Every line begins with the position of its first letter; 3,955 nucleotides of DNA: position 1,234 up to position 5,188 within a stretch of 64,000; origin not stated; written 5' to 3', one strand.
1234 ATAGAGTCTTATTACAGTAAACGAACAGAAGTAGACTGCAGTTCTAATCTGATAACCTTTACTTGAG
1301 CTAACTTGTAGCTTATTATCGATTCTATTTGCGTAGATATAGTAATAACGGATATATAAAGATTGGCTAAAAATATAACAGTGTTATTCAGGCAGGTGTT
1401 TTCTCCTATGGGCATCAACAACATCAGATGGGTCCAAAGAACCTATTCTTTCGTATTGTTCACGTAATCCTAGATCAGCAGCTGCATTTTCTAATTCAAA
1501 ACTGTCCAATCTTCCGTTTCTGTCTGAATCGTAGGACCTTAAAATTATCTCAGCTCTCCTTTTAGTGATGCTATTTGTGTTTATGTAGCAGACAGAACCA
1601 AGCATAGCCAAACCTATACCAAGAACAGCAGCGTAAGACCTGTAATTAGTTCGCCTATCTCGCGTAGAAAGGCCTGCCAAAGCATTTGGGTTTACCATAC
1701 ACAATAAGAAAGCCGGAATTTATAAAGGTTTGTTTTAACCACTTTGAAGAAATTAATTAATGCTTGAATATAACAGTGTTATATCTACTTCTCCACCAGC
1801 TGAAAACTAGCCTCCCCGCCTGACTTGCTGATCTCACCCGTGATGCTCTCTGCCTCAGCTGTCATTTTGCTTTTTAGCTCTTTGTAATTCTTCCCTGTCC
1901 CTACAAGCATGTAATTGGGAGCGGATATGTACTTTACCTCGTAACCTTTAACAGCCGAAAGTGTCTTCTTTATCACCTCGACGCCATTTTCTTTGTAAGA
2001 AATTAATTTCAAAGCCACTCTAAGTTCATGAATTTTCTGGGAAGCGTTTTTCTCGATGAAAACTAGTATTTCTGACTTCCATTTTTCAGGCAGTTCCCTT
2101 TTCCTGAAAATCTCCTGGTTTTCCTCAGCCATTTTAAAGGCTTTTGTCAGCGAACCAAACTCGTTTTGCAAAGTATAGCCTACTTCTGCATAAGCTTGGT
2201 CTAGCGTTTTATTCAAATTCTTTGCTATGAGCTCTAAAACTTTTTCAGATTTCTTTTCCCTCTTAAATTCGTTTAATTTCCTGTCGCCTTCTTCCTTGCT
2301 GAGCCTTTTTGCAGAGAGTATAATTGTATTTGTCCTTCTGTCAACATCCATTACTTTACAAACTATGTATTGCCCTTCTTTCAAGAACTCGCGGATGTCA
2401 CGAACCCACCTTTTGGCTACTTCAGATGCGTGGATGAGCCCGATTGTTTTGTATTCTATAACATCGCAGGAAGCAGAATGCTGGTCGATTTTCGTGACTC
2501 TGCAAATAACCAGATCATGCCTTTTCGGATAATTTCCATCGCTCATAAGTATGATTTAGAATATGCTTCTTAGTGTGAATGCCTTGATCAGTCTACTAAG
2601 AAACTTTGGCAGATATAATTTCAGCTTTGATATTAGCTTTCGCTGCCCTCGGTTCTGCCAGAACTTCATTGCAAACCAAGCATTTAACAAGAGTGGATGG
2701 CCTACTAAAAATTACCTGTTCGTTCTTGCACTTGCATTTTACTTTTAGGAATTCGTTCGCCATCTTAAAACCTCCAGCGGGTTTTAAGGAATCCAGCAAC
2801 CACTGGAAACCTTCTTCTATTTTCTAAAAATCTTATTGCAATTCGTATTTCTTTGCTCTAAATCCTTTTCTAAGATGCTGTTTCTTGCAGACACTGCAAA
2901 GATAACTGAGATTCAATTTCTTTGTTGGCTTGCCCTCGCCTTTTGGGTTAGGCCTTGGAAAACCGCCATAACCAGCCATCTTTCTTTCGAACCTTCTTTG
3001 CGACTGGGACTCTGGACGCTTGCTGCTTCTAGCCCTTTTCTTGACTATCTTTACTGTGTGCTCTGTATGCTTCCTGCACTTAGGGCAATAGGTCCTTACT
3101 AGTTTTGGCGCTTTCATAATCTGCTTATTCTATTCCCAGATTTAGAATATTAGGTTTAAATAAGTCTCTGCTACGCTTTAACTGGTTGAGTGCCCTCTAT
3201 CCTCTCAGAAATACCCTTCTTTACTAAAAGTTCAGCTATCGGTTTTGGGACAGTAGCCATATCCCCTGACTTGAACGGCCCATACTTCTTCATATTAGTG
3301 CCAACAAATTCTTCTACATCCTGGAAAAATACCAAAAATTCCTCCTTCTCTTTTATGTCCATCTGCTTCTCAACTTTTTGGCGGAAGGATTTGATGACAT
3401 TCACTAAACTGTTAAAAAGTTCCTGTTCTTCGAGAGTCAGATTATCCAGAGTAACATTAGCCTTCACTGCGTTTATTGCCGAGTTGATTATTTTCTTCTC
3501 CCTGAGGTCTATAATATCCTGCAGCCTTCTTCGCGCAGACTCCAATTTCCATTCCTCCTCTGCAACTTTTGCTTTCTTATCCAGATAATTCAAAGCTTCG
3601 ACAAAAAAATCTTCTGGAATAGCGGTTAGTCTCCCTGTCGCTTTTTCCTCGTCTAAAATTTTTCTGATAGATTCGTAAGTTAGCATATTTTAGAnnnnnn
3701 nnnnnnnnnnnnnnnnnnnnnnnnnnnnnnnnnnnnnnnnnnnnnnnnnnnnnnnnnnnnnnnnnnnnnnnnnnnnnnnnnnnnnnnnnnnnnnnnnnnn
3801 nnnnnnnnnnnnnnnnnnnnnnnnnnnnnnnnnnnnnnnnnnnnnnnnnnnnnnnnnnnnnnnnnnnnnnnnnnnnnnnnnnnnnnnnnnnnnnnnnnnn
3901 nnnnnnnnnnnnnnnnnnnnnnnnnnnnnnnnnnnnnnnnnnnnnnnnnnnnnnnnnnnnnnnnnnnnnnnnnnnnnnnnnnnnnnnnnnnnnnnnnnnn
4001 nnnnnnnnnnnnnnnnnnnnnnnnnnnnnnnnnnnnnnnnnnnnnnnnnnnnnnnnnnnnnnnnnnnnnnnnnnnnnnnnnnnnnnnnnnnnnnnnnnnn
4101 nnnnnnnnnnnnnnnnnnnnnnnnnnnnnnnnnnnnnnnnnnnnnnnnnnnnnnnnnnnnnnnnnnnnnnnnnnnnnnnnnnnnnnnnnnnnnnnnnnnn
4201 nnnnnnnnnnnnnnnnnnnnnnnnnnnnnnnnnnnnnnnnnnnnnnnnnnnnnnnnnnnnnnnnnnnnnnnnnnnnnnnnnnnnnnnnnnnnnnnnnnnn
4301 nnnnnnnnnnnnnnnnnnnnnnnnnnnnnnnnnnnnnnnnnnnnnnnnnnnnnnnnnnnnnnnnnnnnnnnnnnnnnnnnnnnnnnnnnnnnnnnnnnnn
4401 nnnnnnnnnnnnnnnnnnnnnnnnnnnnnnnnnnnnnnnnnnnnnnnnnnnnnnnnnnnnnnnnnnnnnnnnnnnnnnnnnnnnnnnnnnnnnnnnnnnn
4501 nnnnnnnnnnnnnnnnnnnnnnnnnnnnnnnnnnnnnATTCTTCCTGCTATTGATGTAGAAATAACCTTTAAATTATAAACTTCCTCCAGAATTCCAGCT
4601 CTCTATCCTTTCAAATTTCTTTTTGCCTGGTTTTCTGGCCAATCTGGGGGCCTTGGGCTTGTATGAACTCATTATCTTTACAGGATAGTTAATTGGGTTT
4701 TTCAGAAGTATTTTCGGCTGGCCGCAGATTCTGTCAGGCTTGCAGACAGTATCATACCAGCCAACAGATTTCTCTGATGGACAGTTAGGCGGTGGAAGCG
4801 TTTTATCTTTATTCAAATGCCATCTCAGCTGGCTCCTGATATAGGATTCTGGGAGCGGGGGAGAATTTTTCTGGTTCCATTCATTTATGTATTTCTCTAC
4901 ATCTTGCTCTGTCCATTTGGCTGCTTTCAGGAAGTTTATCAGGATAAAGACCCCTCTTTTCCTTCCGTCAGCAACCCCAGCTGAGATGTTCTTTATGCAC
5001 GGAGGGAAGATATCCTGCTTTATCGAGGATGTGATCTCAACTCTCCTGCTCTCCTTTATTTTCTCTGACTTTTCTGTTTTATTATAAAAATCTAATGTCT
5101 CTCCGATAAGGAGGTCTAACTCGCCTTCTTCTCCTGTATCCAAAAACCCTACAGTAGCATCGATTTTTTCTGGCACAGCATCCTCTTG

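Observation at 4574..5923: Primase with the PriS catalytic domain fused to a PriL-CTD-like Fe-S domain and no separate priL nearby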

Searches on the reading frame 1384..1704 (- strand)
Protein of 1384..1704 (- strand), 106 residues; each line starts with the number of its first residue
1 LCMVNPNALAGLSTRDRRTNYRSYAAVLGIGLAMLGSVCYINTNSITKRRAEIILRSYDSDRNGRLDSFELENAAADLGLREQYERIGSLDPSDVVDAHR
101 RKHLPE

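Call 33: search_protein_families(library=pfam, proteins=[window:1384-1704:-], max_evalue=0.01)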
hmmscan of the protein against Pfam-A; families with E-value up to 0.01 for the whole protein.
window:1384-1704:- (106 aa): 1 family
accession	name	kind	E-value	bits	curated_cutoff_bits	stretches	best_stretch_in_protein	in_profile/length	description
PF13405.12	EF-hand_6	-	0.0025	17.9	25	1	54-79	5-30/30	EF-hand domain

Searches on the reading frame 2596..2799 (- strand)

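Call 3: search_protein_families(library=pfam, proteins=[window:2596-2799:-], max_evalue=0.1)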
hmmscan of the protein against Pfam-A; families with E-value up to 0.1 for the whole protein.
window:2596-2799:- (67 aa): 1 family
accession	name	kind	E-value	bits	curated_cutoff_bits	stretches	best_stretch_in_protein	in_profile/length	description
PF01667.23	Ribosomal_S27e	-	3.2e-18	65.6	24.5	1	15-62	3-51/55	Ribosomal protein S27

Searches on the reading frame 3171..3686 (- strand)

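Call 3: search_protein_families(library=pfam, proteins=[window:3171-3686:-], max_evalue=0.1)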
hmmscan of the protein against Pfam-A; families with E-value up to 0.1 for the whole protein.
window:3171-3686:- (171 aa): 6 families
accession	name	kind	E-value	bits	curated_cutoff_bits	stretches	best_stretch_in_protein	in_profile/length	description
PF22090.1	Gins51_C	-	4e-16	59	27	1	118-163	3-48/48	Gins51, C-terminal domain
PF05916.17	Sld5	-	5.6e-10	39.8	22.3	1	2-104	2-100/102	GINS complex protein helical bundle domain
PF05508.16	Ran-binding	-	0.00071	19.2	25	1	34-116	35-112/304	RanGTP-binding protein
PF07516.18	SecA_SW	-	0.024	15.2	26.7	1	4-114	44-124/200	SecA Wing and Scaffold domain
PF03127.19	GAT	-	0.062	14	31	0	83-139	18-75/77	GAT domain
PF24098.1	DUF7380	-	0.062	13.6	27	1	17-87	81-147/177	Domain of unknown function (DUF7380)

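Call 4: search_protein_families(library=ncbifam, proteins=[window:3171-3686:-], max_evalue=0.1)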
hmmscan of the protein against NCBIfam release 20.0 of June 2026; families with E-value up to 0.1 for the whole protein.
window:3171-3686:- (171 aa): 3 families
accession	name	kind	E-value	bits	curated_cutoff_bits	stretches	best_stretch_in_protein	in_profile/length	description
NF053565.1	Gins23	equivalog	4.2e-11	42.9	120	1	3-105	49-157/159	DNA replication protein Gins23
NF005092.1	PRK06522.2-3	equivalog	0.019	14.1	500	1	63-122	179-239/296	2-dehydropantoate 2-reductase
NF005539.0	PRK07201.1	equivalog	0.087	11.5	549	1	17-113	216-308/657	SDR family oxidoreductase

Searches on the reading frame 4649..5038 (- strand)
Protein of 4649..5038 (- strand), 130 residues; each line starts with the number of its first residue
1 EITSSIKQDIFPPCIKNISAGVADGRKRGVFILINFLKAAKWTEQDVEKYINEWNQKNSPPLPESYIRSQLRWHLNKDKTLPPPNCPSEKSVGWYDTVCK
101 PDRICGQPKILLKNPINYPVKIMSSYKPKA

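Call 50: predict_structure(alignment_id=A3)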
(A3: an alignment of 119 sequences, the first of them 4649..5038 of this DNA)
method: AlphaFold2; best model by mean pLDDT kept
length: 130 residues; sequences in the alignment: 119
mean_pLDDT: 88.5   pTM: 0.84
mean pLDDT of the five models: 88.5, 88.0, 82.7, 79.5, 69.1
residues with pLDDT >= 90: 75; 70-90: 48; 50-70: 6; < 50: 1
segments of 3 or more residues with pLDDT < 50: none
pLDDT, mean of each block of 10 residues (from residue 1): 87 94 90 95 96 95 97 90 84 76 83 90 73
secondary structure, 60 per line:
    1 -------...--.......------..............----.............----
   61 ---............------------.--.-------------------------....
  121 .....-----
elements in order: H13-19 H26-39 H44-56 H64-75 H117-125

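Call 53: fold_search(model_id=the predicted structure, library=pdb)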
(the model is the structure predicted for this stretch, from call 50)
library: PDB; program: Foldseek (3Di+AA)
matches with E <= 10: 35; with E <= 0.001: 0
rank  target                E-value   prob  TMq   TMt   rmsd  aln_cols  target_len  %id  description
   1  4wyh                  1.2e+00  0.25  0.38  0.48   9.7       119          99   16  Crystal structure of PriX from the hyperthermophilic archaeon Sulfolobus solfataricus (released 2015-06-24)
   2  5f0q_A                2.4e+00  0.21  0.38  0.29   4.5        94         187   18  Crystal structure of C-terminal domain of the human DNA primase large subunit with bound DNA template/RNA primer (released 2016-03-23)
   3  3net_A                4.0e+00  0.15  0.30  0.10   6.6        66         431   11  Crystal structure of histidyl-tRNA synthetase from Nostoc sp. PCC 7120 (released 2010-08-04)
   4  8fod_B                4.0e+00  0.15  0.42  0.15   6.1        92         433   21  Cryo-EM structure of S. cerevisiae DNA polymerase alpha-primase complex in Apo state conformation II (released 2023-05-31)
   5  3hrk_B                4.2e+00  0.13  0.29  0.10   6.8        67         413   15  Histidyl-tRNA synthetase from Trypanosoma cruzi (Histidyl-adenylate complex) (released 2009-12-01)
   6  1x4q_MODEL_1_A        4.2e+00  0.03  0.20  0.26   8.6        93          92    9  Solution structure of PWI domain in U4/U6 small nuclear ribonucleoprotein Prp3(hPrp3) (released 2005-11-14)
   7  9k7t_B                4.8e+00  0.07  0.25  0.34   5.3        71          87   14  Crystal structure of designed zinc-induced homotetramer C4-Zn1-HEHE-1 (released 2025-10-29)
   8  7aqm_A                5.4e+00  0.03  0.20  0.10  12.6        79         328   11  ADP-ribosylserine hydrolase ARH3 of Latimeria chalumnae in complex with alpha-1''-O-methyl-ADP-ribose (meADPr) (released 2021-06-16)
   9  6hh3_A                5.7e+00  0.03  0.21  0.10  10.4        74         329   16  ADP-ribosylserine hydrolase ARH3 of Latimeria chalumnae in complex with ADP-HPD (released 2018-11-28)
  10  3hrk_A                6.1e+00  0.10  0.29  0.10   6.7        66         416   15  Histidyl-tRNA synthetase from Trypanosoma cruzi (Histidyl-adenylate complex) (released 2009-12-01)
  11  4phc_B                6.1e+00  0.04  0.26  0.09  10.4       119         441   12  Crystal Structure of a human cytosolic histidyl-tRNA synthetase, histidine-bound (released 2014-08-27)
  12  8xkt                  6.1e+00  0.03  0.21  0.26   8.6        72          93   18  The structure of Spodoptera litura chemosensory protein (released 2025-01-01)
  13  4phc_C                6.9e+00  0.04  0.26  0.09  10.4       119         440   12  Crystal Structure of a human cytosolic histidyl-tRNA synthetase, histidine-bound (released 2014-08-27)
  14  6lqp_AE               6.9e+00  0.02  0.22  0.03   6.7        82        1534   10  Cryo-EM structure of 90S small subunit preribosomes in transition states (State A) (released 2020-09-16)
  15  2yqy_A                6.9e+00  0.01  0.15  0.15  12.7       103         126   11  Crystal structure of TT2238, a four-helix bundle protein (released 2008-03-04)
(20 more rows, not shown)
